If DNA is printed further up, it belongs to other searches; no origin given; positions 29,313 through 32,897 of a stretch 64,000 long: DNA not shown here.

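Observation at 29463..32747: Subtilase with its own near-consensus promoter fused to the shared propeller module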

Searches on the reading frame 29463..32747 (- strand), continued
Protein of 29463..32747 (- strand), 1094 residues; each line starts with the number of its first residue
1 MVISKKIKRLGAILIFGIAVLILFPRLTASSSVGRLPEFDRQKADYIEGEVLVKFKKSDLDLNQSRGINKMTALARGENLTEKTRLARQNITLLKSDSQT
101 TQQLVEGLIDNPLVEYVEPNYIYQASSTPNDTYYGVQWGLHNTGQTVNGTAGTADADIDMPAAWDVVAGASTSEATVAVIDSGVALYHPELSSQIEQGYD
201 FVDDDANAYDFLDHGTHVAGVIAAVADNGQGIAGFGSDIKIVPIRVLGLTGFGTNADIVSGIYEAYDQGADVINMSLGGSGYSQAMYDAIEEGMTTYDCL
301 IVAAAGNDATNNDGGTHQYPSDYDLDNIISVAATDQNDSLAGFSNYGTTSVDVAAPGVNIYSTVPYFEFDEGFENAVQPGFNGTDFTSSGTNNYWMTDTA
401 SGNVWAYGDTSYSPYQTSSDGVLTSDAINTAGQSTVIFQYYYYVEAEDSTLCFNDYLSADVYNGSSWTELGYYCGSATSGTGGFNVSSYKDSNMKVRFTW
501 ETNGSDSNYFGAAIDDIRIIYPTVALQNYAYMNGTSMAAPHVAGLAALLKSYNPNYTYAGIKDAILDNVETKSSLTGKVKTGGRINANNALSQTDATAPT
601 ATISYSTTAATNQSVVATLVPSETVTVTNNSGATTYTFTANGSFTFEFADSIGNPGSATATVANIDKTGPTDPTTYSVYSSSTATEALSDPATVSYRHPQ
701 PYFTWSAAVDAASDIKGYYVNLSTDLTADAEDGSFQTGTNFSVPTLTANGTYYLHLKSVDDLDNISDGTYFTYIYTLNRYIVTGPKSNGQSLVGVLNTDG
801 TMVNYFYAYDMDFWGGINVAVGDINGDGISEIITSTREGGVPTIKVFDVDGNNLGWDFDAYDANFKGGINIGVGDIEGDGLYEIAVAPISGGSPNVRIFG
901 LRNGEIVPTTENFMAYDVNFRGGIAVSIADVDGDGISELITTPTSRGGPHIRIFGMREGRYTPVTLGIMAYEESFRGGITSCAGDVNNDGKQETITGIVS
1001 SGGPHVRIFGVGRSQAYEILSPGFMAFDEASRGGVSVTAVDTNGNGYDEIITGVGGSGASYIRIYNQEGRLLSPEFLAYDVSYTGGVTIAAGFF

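Call 33: find_related_loci(query=window:29463-32747:-, collection=genome_contigs, flank=3000)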
Query window:29463-32747:- (1094 aa) in genome_contigs; peptide patterns used: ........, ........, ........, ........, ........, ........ (x = any residue, [..] = any of these).
28 stretches matched a pattern; 6 encode a relative of the query (tblastn E <= 1e-3); 6 distinct loci.
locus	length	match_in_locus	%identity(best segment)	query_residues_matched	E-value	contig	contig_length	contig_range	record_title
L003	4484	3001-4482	41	525-1092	8e-99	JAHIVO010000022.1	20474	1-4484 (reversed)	MAG: Patescibacteria group bacterium isolate MM_PC_MetaG.mb.84 MM_PC_MetaG.mb.84_k141_274186, whole genome shotgun seque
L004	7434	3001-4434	25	4-594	2e-25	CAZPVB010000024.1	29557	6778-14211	MAG TPA_asm: uncultured Bacteroidales bacterium isolate SRP252850_co1_357 genome assembly, contig: NODE_2675_length_2955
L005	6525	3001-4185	35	129-630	8e-21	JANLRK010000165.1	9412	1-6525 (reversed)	MAG: Pirellula sp. isolate OTE_38_concoct_143_sub OTE_38_k141_4468904, whole genome shotgun sequence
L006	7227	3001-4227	36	84-594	3e-19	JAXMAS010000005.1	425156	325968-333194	MAG: Gemmataceae bacterium isolate STL-PLA16 C1.254.fa-5, whole genome shotgun sequence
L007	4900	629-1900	33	115-640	2e-15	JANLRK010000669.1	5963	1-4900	MAG: Pirellula sp. isolate OTE_38_concoct_143_sub OTE_38_k141_664661, whole genome shotgun sequence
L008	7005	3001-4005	37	74-598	3e-39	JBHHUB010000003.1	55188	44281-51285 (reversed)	MAG: Phycisphaerae bacterium isolate S.6.sp2_bin.21 NODE_61_length_55188_cov_5.658335, whole genome shotgun sequence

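Call 40: predict_structure(alignment_id=A1)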
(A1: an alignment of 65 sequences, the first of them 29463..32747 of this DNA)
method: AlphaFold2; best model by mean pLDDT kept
length: 1094 residues; sequences in the alignment: 65
mean_pLDDT: 88.9   pTM: 0.62
mean pLDDT of the five models: 88.9, 87.7, 87.1, 86.8, 86.5
residues with pLDDT >= 90: 742; 70-90: 264; 50-70: 54; < 50: 34
segments of 3 or more residues with pLDDT < 50: 1-6, 23-42, 130-137
pLDDT, mean of each block of 10 residues (from residue 1): 47 63 42 32 79 98 97 97 96 97 97 98 75 47 61 79 86 96 95 96 96 93 78 79 96 96 98 96 97 94 95 92 97 91 94 92 93 94 96 93 87 88 97 95 90 92 96 90 95 97 89 95 91 91 97 93 96 95 95 85 87 88 88 89 91 88 81 71 73 62 83 85 90 89 81 90 85 84 95 96 96 95 92 94 96 96 94 94 95 93 92 92 94 95 89 92 90 92 96 95 93 92 90 88 93 92 97 95 95 90
secondary structure, 60 per line:
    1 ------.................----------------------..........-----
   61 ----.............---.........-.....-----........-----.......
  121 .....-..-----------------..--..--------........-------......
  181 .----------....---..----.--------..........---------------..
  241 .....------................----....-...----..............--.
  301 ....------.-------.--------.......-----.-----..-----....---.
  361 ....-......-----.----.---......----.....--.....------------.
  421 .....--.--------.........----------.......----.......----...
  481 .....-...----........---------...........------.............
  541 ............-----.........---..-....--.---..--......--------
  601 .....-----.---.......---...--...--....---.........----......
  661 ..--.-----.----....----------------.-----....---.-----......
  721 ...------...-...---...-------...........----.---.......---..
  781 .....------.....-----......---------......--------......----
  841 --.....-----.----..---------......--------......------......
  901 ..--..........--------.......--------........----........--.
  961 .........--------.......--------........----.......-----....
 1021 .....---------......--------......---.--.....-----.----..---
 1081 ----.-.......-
elements in order (helices of 4 or more, strands of 3 or more residues): H7-23 E46-55 H65-77 E81-86 E91-95 H101-108 E114-125 H160-167 E175-181 H214-223 E239-245 E252-254 H255-267 E272-275 E277-279 H284-297 E300-304 E328-334 E353-356 E360-364 E366-371 E386-391 E396-400 E403-407 E420-425 E437-445 E456-462 E467-473 E478-485 E494-501 E511-521 E528-534 H535-552 H558-566 H587-592 E601-605 E615-621 E625-627 E635-638 E642-650 E655-662 E676-679 E702-705 E715-723 E734-736 E740-742 E750-760 E769-775 E779-785 E792-796 E802-807 E817-822 E831-836 E843-847 E869-874 E883-888 E895-902 E905-914 E923-929 E938-945 E950-957 E960-969 E978-984 E993-1000 E1005-1011 E1017-1025 E1035-1040 E1049-1054 E1061-1065 E1087-1093

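Call 72: find_encoding_contigs(protein=P0001, flank=1000, max_places=2)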
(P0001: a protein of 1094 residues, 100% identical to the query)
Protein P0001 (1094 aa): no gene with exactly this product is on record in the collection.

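Call 73: list_cluster_members(proteins=[P0001])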
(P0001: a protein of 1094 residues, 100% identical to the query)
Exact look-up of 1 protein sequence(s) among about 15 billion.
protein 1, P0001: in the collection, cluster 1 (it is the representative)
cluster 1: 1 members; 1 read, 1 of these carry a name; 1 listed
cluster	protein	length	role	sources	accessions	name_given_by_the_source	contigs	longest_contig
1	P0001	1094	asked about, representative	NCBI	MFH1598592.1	MAG: S8 family serine peptidase [Patescibacteria group bacterium]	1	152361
